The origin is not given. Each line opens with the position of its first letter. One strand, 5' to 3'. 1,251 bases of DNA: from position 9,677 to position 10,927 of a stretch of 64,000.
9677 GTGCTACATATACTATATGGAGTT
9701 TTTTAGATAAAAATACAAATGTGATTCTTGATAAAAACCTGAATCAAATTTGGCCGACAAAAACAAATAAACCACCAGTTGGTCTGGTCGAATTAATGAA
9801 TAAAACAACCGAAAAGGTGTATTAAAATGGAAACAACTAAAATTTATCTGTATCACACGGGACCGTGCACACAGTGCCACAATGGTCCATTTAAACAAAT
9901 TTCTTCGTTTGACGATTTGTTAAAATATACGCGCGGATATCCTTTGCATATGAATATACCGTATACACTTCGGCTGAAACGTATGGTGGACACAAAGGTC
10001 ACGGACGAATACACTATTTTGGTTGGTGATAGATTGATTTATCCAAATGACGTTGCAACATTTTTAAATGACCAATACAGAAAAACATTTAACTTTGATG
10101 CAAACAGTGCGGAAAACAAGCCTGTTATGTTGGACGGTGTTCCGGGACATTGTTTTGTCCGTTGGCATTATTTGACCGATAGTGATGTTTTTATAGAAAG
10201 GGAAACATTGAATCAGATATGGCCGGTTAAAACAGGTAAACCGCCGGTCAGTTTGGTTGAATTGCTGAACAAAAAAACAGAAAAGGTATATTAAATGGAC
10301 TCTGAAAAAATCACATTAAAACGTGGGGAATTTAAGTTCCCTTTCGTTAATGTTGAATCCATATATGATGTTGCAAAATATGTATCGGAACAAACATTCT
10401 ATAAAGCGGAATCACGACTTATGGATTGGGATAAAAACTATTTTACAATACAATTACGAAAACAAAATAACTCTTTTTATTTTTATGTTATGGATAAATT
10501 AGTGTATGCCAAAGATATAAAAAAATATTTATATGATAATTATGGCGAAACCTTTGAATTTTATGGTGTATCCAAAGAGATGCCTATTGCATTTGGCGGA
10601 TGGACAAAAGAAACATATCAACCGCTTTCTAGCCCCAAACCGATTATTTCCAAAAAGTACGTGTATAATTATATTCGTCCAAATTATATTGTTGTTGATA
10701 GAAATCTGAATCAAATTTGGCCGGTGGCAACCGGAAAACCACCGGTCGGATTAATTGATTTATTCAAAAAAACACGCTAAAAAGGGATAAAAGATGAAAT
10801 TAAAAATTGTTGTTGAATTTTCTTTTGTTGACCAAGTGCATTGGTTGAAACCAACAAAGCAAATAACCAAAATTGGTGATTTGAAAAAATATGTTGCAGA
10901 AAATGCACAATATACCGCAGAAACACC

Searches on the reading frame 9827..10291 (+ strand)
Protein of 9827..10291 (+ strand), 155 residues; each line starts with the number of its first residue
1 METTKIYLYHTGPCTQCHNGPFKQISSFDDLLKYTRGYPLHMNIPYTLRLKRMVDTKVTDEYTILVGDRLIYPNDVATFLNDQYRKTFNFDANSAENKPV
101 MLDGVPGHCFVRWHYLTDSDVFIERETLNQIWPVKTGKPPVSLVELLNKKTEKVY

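Call 4: search_protein_families(library=pfam, proteins=[window:9827-10291:+], max_evalue=1)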
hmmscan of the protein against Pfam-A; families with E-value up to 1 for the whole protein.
window:9827-10291:+ (155 aa): 0 families

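Call 5: search_protein_families(library=phrogs, proteins=[window:9827-10291:+], max_evalue=1)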
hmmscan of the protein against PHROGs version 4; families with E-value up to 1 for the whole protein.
window:9827-10291:+ (155 aa): 3 families
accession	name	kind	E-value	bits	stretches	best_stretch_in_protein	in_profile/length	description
phrog_36343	-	unknown function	0.06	14.7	1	57-95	17-55/80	-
phrog_21264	-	unknown function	0.11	13.3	1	42-74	21-53/60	-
phrog_22363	-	unknown function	0.29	12.5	1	76-153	44-122/133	-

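Call 11: search_protein_families(library=ncbifam, proteins=[window:9827-10291:+], max_evalue=1)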
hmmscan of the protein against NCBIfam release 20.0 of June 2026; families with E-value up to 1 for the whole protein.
window:9827-10291:+ (155 aa): 0 families

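Call 59: search_protein_families(library=padloc, proteins=[window:9827-10291:+], max_evalue=0.1)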
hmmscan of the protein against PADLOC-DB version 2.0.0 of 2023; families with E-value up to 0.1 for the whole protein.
window:9827-10291:+ (155 aa): 0 families

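Call 78: predict_structure(alignment_id=A7)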
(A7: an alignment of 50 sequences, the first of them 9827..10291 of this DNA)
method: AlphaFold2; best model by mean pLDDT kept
length: 155 residues; sequences in the alignment: 50
mean_pLDDT: 89.3   pTM: 0.84
mean pLDDT of the five models: 89.3, 88.7, 88.4, 88.2, 88.0
residues with pLDDT >= 90: 108; 70-90: 34; 50-70: 13; < 50: 0
segments of 3 or more residues with pLDDT < 50: none
pLDDT, mean of each block of 10 residues (from residue 1): 83 67 89 91 91 89 96 96 92 96 88 96 97 97 89 58
secondary structure, 60 per line:
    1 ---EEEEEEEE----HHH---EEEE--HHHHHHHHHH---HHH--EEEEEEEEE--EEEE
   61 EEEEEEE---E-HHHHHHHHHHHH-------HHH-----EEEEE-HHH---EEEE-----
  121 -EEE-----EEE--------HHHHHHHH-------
elements in order: E4-11 E22-25 H28-37 E46-54 E57-67 H73-84 E100-104 E112-115 E122-124 E130-132 H141-148

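Call 81: fold_search(model_id=the predicted structure, library=pdb)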
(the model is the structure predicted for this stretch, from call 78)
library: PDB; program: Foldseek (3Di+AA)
matches with E <= 10: 856; with E <= 0.001: 0
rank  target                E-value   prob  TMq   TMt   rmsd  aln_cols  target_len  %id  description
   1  4rt0_A                1.7e-01  0.16  0.19  0.24   9.2        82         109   12  Structure of the Alg44 PilZ domain from Pseudomonas aeruginosa PAO1 in complex with c-di-GMP (released 2015-04-08)
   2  6kf3_B                2.1e-01  0.11  0.20  0.04  13.3       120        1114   10  Cryo-EM structure of Thermococcus kodakarensis RNA polymerase (released 2020-07-01)
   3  4ubf_D                2.2e-01  0.77  0.31  0.16   3.4        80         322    8  HsMCAK motor domain complex (released 2015-05-06)
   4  3jv6_F                3.6e-01  0.21  0.23  0.31   7.3        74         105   12  Crystal structure of the dimerization domains p52 and RelB (released 2010-11-24)
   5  3jv6_B                4.0e-01  0.20  0.23  0.30   7.3        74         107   12  Crystal structure of the dimerization domains p52 and RelB (released 2010-11-24)
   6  6mvg_B                4.3e-01  0.25  0.24  0.07   7.6        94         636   14  Crystal structure of FMN-binding beta-glucuronidase from Ruminococcus gnavus (released 2019-01-30)
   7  1oy3_C                4.6e-01  0.08  0.18  0.20  12.7        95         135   12  CRYSTAL STRUCTURE OF AN IKBBETA/NF-KB P65 HOMODIMER COMPLEX (released 2003-05-20)
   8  6mvg_C                4.9e-01  0.30  0.26  0.07   9.8        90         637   16  Crystal structure of FMN-binding beta-glucuronidase from Ruminococcus gnavus (released 2019-01-30)
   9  3ib5                  4.9e-01  0.12  0.23  0.13  10.8       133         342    9  Crystal structure of Sex pheromone precursor (YP_536235.1) from LACTOBACILLUS SALIVARIUS SUBSP. SALIVARIUS UCC118 at 1.3 (released 2009-08-04)
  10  5dmy_B                5.2e-01  0.15  0.22  0.05   7.9        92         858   18  Beta-galactosidase - construct 33-930 (released 2016-10-05)
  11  1vkk                  5.2e-01  0.14  0.23  0.26   7.1        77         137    8  Crystal structure of Glia maturation factor-gamma (GMFG) from Mus musculus at 1.50 A resolution (released 2004-08-17)
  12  6ozq_B                5.5e-01  0.15  0.16  0.10  12.1        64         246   14  Crystal structure of Mus musculus (Mm) Endonuclease V (K155M) in complex with a 23mer RNA oligo containing an inosine  (released 2019-09-04)
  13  6qub_A                5.8e-01  0.12  0.20  0.04  11.6        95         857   17  Truncated beta-galactosidase III from Bifidobacterium bifidum in complex with galactose (released 2020-03-18)
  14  1u3z                  6.2e-01  0.08  0.19  0.25   6.8        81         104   16  Crystal structure of MLAC mutant of dimerisation domain of NF-kB p50 transcription factor (released 2004-08-17)
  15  1h2d_A                6.2e-01  0.03  0.11  0.12  11.5        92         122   11  Ebola virus matrix protein VP40 N-terminal domain in complex with RNA (Low-resolution VP40[31-212] variant). (released 2003-04-10)
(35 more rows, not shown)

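Call 88: search_dna_similar(query=window:9827-10291:+, collection=phages, mode=protein, max_evalue=0.01, max_rows=10)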
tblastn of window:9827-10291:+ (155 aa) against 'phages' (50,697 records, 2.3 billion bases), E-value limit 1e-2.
No match.

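Call 89: search_dna_similar(query=window:9827-10291:+, collection=plasmids, mode=protein, max_evalue=0.01, max_rows=10)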
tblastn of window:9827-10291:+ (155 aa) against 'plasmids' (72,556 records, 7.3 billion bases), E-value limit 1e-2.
No match.

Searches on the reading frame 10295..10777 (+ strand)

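Call 4: search_protein_families(library=pfam, proteins=[window:10295-10777:+], max_evalue=1)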
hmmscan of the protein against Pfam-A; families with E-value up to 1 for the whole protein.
window:10295-10777:+ (161 aa): 0 families

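Call 5: search_protein_families(library=phrogs, proteins=[window:10295-10777:+], max_evalue=1)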
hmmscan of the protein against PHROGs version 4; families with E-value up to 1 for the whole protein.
window:10295-10777:+ (161 aa): 2 families
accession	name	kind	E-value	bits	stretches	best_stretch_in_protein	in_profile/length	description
phrog_38703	-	unknown function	0.03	15.3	1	28-78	57-108/170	-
phrog_21518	-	unknown function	0.06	13.8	1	28-78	57-108/285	-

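Call 11: search_protein_families(library=ncbifam, proteins=[window:10295-10777:+], max_evalue=1)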
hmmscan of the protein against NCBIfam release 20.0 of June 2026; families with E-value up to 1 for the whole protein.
window:10295-10777:+ (161 aa): 0 families

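Call 59: search_protein_families(library=padloc, proteins=[window:10295-10777:+], max_evalue=0.1)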
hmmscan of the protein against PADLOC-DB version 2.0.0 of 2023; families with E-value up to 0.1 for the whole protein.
window:10295-10777:+ (161 aa): 0 families
